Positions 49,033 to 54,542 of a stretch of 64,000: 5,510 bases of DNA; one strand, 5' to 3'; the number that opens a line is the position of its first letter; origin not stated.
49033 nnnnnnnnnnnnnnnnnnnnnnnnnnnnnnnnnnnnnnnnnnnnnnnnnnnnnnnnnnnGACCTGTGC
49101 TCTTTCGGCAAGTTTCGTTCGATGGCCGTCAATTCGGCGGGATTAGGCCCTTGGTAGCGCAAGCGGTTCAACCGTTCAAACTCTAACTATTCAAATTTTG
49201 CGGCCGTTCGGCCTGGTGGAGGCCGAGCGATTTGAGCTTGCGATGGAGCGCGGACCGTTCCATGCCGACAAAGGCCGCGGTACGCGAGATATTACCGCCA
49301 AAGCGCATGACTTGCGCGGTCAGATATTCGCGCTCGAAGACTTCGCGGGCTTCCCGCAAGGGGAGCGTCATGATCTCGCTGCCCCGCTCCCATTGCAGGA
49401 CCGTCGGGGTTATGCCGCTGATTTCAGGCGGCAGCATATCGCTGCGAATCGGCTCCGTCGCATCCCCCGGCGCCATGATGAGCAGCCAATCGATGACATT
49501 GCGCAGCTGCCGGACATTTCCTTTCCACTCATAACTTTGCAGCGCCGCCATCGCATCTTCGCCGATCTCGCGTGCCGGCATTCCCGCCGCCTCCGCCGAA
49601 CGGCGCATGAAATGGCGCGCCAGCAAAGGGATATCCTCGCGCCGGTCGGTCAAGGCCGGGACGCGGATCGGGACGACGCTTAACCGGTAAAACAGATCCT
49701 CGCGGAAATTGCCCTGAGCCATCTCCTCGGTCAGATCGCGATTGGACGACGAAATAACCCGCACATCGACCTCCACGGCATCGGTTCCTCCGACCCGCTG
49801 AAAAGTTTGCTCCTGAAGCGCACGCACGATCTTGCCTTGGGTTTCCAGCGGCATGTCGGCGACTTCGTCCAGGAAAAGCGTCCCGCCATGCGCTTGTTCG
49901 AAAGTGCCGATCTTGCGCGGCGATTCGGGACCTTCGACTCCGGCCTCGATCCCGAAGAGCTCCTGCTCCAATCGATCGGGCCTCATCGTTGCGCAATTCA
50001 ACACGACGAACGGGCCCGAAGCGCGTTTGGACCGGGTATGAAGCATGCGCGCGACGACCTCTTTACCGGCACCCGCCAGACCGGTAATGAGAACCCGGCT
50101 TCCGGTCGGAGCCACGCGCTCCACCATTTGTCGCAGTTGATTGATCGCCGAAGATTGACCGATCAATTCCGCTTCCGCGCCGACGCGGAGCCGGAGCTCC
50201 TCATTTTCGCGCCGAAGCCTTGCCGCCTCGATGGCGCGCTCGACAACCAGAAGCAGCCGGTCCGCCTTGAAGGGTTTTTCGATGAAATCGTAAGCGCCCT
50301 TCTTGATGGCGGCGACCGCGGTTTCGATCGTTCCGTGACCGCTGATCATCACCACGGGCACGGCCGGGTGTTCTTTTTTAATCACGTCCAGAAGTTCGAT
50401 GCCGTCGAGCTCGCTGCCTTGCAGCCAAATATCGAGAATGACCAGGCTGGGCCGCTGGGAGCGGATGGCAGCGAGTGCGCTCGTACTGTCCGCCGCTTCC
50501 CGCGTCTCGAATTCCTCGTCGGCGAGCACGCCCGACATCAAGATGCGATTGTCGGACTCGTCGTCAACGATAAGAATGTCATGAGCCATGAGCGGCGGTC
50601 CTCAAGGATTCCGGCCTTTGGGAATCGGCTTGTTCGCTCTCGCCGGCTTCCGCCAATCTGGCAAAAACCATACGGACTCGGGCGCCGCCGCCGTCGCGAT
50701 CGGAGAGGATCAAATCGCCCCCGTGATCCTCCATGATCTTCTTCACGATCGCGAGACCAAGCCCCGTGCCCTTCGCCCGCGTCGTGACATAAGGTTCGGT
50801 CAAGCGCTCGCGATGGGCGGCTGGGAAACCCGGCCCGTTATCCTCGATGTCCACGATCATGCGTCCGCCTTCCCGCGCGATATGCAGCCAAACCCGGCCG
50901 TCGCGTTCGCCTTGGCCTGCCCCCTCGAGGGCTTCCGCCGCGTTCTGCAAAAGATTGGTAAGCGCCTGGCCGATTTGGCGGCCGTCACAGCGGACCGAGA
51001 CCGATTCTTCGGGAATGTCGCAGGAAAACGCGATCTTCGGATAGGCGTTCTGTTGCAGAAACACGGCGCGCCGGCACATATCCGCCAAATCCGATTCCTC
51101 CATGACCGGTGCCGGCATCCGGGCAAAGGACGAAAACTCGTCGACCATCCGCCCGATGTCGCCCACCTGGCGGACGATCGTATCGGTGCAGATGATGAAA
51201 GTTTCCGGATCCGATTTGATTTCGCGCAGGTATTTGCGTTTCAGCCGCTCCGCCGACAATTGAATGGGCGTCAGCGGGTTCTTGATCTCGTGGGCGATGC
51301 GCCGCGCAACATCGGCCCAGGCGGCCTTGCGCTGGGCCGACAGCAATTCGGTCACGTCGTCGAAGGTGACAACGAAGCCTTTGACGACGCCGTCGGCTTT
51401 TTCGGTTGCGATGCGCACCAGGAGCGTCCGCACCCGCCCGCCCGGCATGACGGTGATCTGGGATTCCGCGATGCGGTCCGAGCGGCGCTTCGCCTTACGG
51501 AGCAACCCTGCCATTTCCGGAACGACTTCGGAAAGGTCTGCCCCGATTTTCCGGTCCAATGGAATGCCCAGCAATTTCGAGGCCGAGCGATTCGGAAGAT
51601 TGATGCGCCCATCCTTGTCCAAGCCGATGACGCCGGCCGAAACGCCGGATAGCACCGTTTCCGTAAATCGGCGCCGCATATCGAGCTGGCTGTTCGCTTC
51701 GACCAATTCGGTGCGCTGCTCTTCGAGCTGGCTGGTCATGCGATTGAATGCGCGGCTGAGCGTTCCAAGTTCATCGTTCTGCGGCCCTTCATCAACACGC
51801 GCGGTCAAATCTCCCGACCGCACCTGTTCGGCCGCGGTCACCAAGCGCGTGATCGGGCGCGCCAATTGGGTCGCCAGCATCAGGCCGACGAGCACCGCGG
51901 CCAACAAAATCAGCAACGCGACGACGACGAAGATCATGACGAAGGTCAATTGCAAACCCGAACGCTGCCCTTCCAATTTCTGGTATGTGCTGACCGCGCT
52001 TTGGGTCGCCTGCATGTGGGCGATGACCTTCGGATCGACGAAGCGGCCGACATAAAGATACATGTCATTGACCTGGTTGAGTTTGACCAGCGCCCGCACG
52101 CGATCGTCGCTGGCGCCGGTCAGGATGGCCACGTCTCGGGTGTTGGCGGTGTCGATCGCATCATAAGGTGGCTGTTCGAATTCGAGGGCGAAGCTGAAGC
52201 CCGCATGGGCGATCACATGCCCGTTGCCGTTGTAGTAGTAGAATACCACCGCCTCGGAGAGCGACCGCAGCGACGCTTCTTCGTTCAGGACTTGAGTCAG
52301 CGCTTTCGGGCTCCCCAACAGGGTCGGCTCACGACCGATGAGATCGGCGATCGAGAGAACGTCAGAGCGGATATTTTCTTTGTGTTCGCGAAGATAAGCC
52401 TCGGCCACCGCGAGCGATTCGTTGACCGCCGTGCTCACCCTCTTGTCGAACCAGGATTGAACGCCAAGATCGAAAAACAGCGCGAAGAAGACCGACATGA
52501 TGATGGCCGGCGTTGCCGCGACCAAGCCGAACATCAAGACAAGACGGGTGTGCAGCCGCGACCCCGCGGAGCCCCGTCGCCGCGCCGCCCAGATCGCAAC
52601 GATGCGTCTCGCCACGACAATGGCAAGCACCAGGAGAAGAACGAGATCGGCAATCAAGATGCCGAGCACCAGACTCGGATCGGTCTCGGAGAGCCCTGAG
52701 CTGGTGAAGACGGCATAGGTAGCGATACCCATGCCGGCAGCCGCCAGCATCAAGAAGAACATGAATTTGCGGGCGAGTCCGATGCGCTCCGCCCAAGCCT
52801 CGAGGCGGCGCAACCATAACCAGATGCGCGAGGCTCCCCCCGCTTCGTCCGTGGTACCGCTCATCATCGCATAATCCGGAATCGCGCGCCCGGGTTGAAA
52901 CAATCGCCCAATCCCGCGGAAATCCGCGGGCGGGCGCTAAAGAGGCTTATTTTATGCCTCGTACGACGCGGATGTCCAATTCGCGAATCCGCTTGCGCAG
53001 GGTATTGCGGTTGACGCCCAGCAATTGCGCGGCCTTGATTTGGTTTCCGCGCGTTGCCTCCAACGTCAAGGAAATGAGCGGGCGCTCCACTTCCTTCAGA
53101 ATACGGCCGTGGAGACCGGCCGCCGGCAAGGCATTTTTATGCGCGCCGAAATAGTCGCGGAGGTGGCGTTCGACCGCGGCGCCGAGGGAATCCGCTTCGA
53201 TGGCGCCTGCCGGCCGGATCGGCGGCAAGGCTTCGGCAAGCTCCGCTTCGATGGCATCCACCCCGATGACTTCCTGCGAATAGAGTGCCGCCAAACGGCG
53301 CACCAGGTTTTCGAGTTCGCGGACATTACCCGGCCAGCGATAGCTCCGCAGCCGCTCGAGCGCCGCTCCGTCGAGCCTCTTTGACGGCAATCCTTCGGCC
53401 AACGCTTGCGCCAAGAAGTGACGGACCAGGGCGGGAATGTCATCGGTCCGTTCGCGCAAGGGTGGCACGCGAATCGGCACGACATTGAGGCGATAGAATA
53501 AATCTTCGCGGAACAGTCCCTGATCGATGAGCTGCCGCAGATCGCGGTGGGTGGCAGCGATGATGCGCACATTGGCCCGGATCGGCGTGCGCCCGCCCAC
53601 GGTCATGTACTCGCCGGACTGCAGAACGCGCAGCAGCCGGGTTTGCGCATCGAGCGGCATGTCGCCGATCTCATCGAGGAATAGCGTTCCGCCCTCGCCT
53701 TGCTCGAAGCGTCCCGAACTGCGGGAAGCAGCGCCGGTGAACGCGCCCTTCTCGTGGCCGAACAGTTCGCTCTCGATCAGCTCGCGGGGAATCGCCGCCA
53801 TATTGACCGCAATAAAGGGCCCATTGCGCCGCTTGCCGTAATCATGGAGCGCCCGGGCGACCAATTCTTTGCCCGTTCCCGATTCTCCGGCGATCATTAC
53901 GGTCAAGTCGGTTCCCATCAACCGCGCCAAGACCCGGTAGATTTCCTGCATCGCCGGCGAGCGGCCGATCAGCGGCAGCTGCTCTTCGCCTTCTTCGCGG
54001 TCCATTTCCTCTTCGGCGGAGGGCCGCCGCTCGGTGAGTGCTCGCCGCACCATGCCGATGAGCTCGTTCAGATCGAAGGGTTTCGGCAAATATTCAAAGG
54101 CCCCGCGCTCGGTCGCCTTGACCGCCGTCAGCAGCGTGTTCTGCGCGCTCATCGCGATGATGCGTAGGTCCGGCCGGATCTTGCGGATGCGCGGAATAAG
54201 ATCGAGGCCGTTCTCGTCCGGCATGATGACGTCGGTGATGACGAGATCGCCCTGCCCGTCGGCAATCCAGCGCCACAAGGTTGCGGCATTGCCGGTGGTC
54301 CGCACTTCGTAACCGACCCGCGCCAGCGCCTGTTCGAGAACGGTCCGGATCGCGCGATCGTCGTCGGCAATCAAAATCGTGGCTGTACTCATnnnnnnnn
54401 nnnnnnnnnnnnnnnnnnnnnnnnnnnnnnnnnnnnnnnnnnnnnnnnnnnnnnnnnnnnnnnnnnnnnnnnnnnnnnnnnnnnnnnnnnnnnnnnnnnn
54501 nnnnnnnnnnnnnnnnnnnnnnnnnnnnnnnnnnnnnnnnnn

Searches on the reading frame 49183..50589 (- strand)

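Call 55: search_protein_families(library=pfam, proteins=[window:49183-50589:-], max_evalue=0.000001)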
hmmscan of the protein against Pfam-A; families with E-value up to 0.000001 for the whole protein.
window:49183-50589:- (468 aa): 5 families
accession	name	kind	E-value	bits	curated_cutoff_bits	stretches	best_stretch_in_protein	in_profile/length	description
PF00158.32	Sigma54_activat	-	2.5e-57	193.7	20.2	1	142-308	1-167/168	Sigma-54 interaction domain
PF00072.30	Response_reg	-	2.4e-28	98.9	30.2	1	5-116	1-110/111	Response regulator receiver domain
PF14532.12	Sigma54_activ_2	-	1.5e-25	90.5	25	1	143-313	1-138/138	Sigma-54 interaction domain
PF25601.1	AAA_lid_14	-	5.8e-24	84.2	27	1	315-392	2-76/87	AAA+ ATPase lid domain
PF02954.25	HTH_8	-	4e-09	36.5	22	1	415-453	2-40/42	Bacterial regulatory protein, Fis family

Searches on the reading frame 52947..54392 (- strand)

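Call 55: search_protein_families(library=pfam, proteins=[window:52947-54392:-], max_evalue=0.000001)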
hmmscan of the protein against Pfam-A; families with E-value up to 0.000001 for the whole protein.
window:52947-54392:- (481 aa): 6 families
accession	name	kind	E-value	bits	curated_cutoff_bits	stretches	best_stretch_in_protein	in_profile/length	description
PF00158.32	Sigma54_activat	-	2.1e-70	236.2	20.2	1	141-307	1-167/168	Sigma-54 interaction domain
PF00072.30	Response_reg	-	1.2e-27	96.7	30.2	1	6-115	1-110/111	Response regulator receiver domain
PF14532.12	Sigma54_activ_2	-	3.4e-24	86.1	25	1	142-312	1-138/138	Sigma-54 interaction domain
PF25601.1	AAA_lid_14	-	2e-22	79.3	27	1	313-388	1-77/87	AAA+ ATPase lid domain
PF02954.25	HTH_8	-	2.5e-13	50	22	1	432-471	2-41/42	Bacterial regulatory protein, Fis family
PF07728.20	AAA_5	-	1.4e-07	32.1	22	1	165-283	2-123/139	AAA domain (dynein-related subfamily)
